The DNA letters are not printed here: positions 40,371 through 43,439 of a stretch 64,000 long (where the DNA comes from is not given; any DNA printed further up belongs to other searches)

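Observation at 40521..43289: Single polypeptide combining methyltransferase terminator, coiled-coil 'ruler' and two GT2 polymerase domains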

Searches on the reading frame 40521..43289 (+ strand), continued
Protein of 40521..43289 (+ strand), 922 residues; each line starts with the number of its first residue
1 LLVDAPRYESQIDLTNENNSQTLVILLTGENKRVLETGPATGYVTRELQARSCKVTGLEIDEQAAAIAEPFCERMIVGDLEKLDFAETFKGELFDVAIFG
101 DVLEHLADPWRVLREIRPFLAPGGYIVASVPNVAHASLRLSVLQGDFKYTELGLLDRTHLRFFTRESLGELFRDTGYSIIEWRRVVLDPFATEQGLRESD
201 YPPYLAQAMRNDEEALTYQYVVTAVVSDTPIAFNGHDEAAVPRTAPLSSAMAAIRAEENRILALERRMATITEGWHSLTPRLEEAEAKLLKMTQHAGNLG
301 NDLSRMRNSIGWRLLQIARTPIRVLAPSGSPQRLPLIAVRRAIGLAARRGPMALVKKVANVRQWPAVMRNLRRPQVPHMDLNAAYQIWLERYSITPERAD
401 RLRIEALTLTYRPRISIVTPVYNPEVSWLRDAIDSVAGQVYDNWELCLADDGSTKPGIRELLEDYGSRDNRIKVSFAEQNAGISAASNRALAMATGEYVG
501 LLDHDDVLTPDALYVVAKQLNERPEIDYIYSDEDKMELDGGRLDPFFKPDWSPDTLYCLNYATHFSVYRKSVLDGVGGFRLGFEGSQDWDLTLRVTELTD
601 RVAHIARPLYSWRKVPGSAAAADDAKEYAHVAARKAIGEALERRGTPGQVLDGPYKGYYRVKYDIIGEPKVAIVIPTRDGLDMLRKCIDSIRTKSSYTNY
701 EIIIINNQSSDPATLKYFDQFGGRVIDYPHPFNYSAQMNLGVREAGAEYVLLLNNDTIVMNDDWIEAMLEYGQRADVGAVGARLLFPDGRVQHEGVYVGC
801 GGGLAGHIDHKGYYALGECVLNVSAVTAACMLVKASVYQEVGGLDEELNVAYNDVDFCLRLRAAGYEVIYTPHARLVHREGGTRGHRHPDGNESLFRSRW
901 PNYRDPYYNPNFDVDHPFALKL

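Call 54: search_protein_families(library=pfam, proteins=[L024:7853-11695:+, L024:6822-7856:+, P0086, L042:8321-11578:+, L042:11588-13735:+, L042:7134-8339:+], max_evalue=0.0001)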
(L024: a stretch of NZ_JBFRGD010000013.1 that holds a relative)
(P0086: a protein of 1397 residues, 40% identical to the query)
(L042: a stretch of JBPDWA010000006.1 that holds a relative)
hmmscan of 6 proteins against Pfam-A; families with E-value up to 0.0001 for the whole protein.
L024:7853-11695:+ (1280 aa): 4 families
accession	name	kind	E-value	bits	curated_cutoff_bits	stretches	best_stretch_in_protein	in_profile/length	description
PF00535.33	Glycos_transf_2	-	1.7e-43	148.9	23.3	2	748-905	1-164/168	Glycosyl transferase family 2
PF10111.15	Glyco_tranf_2_2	-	2.6e-13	50.5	27.3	1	1006-1213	2-206/276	Glycosyltransferase like family 2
PF13641.12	Glyco_tranf_2_3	-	1.8e-10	41.7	27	1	1002-1227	1-216/230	Glycosyltransferase like family 2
PF13632.12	Glyco_trans_2_3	-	5.2e-05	23.6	27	0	1164-1229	66-128/198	Glycosyl transferase family group 2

L024:6822-7856:+ (344 aa): 6 families
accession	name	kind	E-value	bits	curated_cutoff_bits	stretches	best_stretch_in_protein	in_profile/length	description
PF13649.12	Methyltransf_25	-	3.2e-10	41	27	1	96-170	2-79/97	Methyltransferase domain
PF08241.18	Methyltransf_11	-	2.2e-09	38.3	21.2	1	96-172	1-74/95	Methyltransferase domain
PF13847.12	Methyltransf_31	-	9.5e-09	35.5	27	1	95-205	7-113/145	Methyltransferase domain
PF08242.18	Methyltransf_12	-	2.2e-06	28.7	30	1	96-199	1-98/98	Methyltransferase domain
PF13489.12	Methyltransf_23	-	5.3e-06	26.7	27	1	91-267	22-162/164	Methyltransferase domain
PF05175.20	MTS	-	3.2e-05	24.1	23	1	77-215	17-152/170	Methyltransferase small domain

P0086 (1397 aa): 20 families
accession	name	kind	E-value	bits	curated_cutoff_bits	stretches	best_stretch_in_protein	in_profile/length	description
PF00535.33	Glycos_transf_2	-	7e-48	163.2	23.3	2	449-577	1-130/168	Glycosyl transferase family 2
PF22772.2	WsaF_C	-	3.2e-32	111.6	27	1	1219-1347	2-132/133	WsaF, C-terminal domain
PF13641.12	Glyco_tranf_2_3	-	9e-27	95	27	2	702-920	2-212/230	Glycosyltransferase like family 2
PF13489.12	Methyltransf_23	-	3.1e-23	82.7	27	1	25-177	22-163/164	Methyltransferase domain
PF10111.15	Glyco_tranf_2_2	-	2.7e-21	76.7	27.3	2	449-676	1-248/276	Glycosyltransferase like family 2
PF08241.18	Methyltransf_11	-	2.6e-16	60.5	21.2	1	30-123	1-94/95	Methyltransferase domain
PF08242.18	Methyltransf_12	-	2.6e-15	57.4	30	1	30-122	1-98/98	Methyltransferase domain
PF13847.12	Methyltransf_31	-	3.7e-14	53.1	27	1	27-145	5-129/145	Methyltransferase domain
PF13632.12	Glyco_trans_2_3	-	1.1e-12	48.6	27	1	788-922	4-125/198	Glycosyl transferase family group 2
PF13649.12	Methyltransf_25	-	2.2e-12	47.9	27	1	29-120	1-97/97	Methyltransferase domain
PF13524.12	Glyco_trans_1_2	-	8.9e-10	39.1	25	1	1239-1372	5-133/144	Glycosyl transferase-like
PF13692.12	Glyco_trans_1_4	-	1.5e-09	38.7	27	1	1219-1349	3-138/142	Glycosyl transferases group 1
PF07021.18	MetW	-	8.2e-08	32.5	21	1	18-139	6-122/193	Methionine biosynthesis protein MetW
PF21374.3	WsaF_N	-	3.3e-07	31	27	1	1047-1170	2-145/156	WsaF, N-terminal domain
PF00534.26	Glycos_transf_1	-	3.6e-07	30.3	26.4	1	1210-1364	8-169/172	Glycosyl transferases group 1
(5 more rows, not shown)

L042:8321-11578:+ (1085 aa): 9 families
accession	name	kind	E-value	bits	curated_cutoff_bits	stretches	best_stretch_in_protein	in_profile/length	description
PF00535.33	Glycos_transf_2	-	4.2e-32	111.8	23.3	1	593-749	1-163/168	Glycosyl transferase family 2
PF13489.12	Methyltransf_23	-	2e-17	63.9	27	1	28-180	20-161/164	Methyltransferase domain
PF10111.15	Glyco_tranf_2_2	-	1.8e-10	41.2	27.3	1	593-789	1-216/276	Glycosyltransferase like family 2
PF07021.18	MetW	-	1.5e-08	34.9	21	1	23-143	6-121/193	Methionine biosynthesis protein MetW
PF08242.18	Methyltransf_12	-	1.7e-07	32.3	30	1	35-127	1-98/98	Methyltransferase domain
PF13641.12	Glyco_tranf_2_3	-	4.1e-07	30.7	27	1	590-714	1-126/230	Glycosyltransferase like family 2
PF08241.18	Methyltransf_11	-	2.6e-06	28.4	21.2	1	35-129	1-95/95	Methyltransferase domain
PF13649.12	Methyltransf_25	-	3.1e-06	28.2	27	1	34-125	1-97/97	Methyltransferase domain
PF13847.12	Methyltransf_31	-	4.8e-06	26.8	27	0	29-136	2-114/145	Methyltransferase domain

L042:11588-13735:+ (715 aa): 3 families
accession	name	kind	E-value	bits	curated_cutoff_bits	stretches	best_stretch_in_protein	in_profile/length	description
PF00535.33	Glycos_transf_2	-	1.1e-51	175.6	23.3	2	185-345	1-167/168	Glycosyl transferase family 2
PF10111.15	Glyco_tranf_2_2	-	1.3e-19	71.2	27.3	2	443-644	1-200/276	Glycosyltransferase like family 2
PF13641.12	Glyco_tranf_2_3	-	1.9e-10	41.6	27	0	182-293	1-114/230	Glycosyltransferase like family 2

L042:7134-8339:+ (401 aa): 3 families
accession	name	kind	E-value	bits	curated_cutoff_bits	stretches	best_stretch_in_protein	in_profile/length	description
PF00005.33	ABC_tran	-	4.3e-23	82.9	25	1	43-175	1-136/137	ABC transporter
PF14524.12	Wzt_C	-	1.7e-12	48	30.4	1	266-367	10-111/143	Wzt C-terminal domain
PF13555.12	AAA_29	-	7.5e-05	22.8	27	0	52-81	22-50/61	P-loop containing region of AAA domain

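Call 68: find_encoding_contigs(protein=P0009, flank=7000, max_places=1)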
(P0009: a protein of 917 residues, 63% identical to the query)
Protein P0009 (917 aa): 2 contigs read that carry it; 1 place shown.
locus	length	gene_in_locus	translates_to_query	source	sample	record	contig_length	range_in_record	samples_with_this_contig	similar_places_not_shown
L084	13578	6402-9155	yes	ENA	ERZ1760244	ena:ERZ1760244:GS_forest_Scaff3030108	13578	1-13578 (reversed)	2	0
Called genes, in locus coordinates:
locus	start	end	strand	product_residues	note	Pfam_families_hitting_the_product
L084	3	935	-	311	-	?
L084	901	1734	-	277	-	PF02397:Bac_transf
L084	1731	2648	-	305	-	PF01073:3Beta_HSD (weak), PF01370:Epimerase, PF02719:Polysacc_synt_2 (weak), PF04321:RmlD_sub_bind, PF07993:NAD_binding_4 (faint), PF16363:GDP_Man_Dehyd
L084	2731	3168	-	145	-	PF14667:Polysacc_synt_C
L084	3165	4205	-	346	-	PF01073:3Beta_HSD, PF01370:Epimerase, PF02719:Polysacc_synt_2, PF04321:RmlD_sub_bind, PF07993:NAD_binding_4, PF13460:NAD_binding_10 (weak), PF16363:GDP_Man_Dehyd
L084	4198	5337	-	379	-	PF00483:NTP_transferase, PF12804:NTP_transf_3, PF25084:LbH_EIF2B (faint), PF25087:GMPPB_C (weak)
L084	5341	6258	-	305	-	PF00535:Glycos_transf_2, PF13641:Glyco_tranf_2_3, PF13632:Glyco_trans_2_3 (weak)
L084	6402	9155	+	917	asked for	PF07021:MetW (weak), PF13489:Methyltransf_23, PF13847:Methyltransf_31 (weak), PF08241:Methyltransf_11, PF08242:Methyltransf_12, PF00535:Glycos_transf_2, PF00535:Glycos_transf_2, PF13641:Glyco_tranf_2_3, +4 more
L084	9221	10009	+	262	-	PF08003:Methyltransf_9, PF13489:Methyltransf_23 (weak), PF08241:Methyltransf_11 (weak)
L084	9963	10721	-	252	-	PF00005:ABC_tran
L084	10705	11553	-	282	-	PF01061:ABC2_membrane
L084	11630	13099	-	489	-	-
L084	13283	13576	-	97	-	?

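Call 69: find_encoding_contigs(protein=P0010, flank=7000, max_places=1)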
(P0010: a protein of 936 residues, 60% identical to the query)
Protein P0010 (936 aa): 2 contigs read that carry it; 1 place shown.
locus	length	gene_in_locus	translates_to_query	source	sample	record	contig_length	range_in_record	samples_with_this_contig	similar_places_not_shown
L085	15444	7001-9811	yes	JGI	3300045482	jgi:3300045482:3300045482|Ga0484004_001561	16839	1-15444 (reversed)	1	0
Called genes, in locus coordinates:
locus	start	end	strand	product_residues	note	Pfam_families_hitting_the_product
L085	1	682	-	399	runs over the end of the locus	PF13439:Glyco_transf_4 (weak), PF13579:Glyco_trans_4_4, PF13692:Glyco_trans_1_4, PF13524:Glyco_trans_1_2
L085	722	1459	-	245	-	PF02397:Bac_transf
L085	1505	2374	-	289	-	PF01370:Epimerase, PF04321:RmlD_sub_bind, PF01073:3Beta_HSD (weak), PF16363:GDP_Man_Dehyd (weak)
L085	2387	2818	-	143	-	PF07366:SnoaL, PF12680:SnoaL_2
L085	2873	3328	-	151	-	PF00908:dTDP_sugar_isom, PF14667:Polysacc_synt_C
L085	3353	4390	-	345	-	PF01073:3Beta_HSD, PF01370:Epimerase, PF02719:Polysacc_synt_2, PF04321:RmlD_sub_bind, PF07993:NAD_binding_4, PF13460:NAD_binding_10 (weak), PF16363:GDP_Man_Dehyd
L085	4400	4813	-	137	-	PF06094:GGACT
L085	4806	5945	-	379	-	PF00483:NTP_transferase, PF12804:NTP_transf_3, PF25087:GMPPB_C (weak)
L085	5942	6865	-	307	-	PF00535:Glycos_transf_2, PF13641:Glyco_tranf_2_3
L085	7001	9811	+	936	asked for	PF13489:Methyltransf_23, PF13847:Methyltransf_31, PF08241:Methyltransf_11, PF08242:Methyltransf_12, PF13649:Methyltransf_25, PF00535:Glycos_transf_2, PF00535:Glycos_transf_2, PF13641:Glyco_tranf_2_3, +2 more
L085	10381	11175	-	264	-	PF00005:ABC_tran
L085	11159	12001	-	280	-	PF01061:ABC2_membrane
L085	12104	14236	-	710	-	-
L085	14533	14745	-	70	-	-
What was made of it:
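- The orthologous cupin in L085 does hit PF00908 (call 69).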

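Call 70: find_encoding_contigs(protein=P0020, flank=7000, max_places=1)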
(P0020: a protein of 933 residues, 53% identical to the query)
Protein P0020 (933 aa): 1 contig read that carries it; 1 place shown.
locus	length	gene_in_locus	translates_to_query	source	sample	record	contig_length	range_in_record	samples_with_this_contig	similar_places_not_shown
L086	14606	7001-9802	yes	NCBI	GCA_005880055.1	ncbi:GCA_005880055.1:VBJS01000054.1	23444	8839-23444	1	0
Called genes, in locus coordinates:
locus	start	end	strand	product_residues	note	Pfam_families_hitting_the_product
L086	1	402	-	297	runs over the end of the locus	PF03808:Glyco_tran_WecG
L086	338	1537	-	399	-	PF13439:Glyco_transf_4 (faint), PF13692:Glyco_trans_1_4, PF13524:Glyco_trans_1_2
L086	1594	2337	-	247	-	PF02397:Bac_transf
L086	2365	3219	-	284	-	PF04321:RmlD_sub_bind, PF01370:Epimerase, PF16363:GDP_Man_Dehyd, PF04321:RmlD_sub_bind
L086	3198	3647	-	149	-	-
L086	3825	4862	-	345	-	PF01073:3Beta_HSD, PF01370:Epimerase, PF02719:Polysacc_synt_2, PF04321:RmlD_sub_bind, PF07993:NAD_binding_4, PF13460:NAD_binding_10 (weak), PF16363:GDP_Man_Dehyd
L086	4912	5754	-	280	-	PF00483:NTP_transferase, PF25084:LbH_EIF2B (weak), PF25087:GMPPB_C (weak)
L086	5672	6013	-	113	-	PF00483:NTP_transferase, PF12804:NTP_transf_3 (weak)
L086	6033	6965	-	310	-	PF00535:Glycos_transf_2, PF13641:Glyco_tranf_2_3, PF13632:Glyco_trans_2_3 (weak)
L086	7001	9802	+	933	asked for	PF07021:MetW, PF13489:Methyltransf_23, PF08241:Methyltransf_11, PF08242:Methyltransf_12, PF13649:Methyltransf_25, PF00535:Glycos_transf_2, PF00535:Glycos_transf_2, PF13641:Glyco_tranf_2_3, +5 more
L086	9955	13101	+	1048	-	PF07021:MetW, PF13489:Methyltransf_23, PF08241:Methyltransf_11, PF08242:Methyltransf_12, PF13649:Methyltransf_25, PF13847:Methyltransf_31, PF00534:Glycos_transf_1, PF13692:Glyco_trans_1_4, +1 more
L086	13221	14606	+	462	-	PF19830:DUF6311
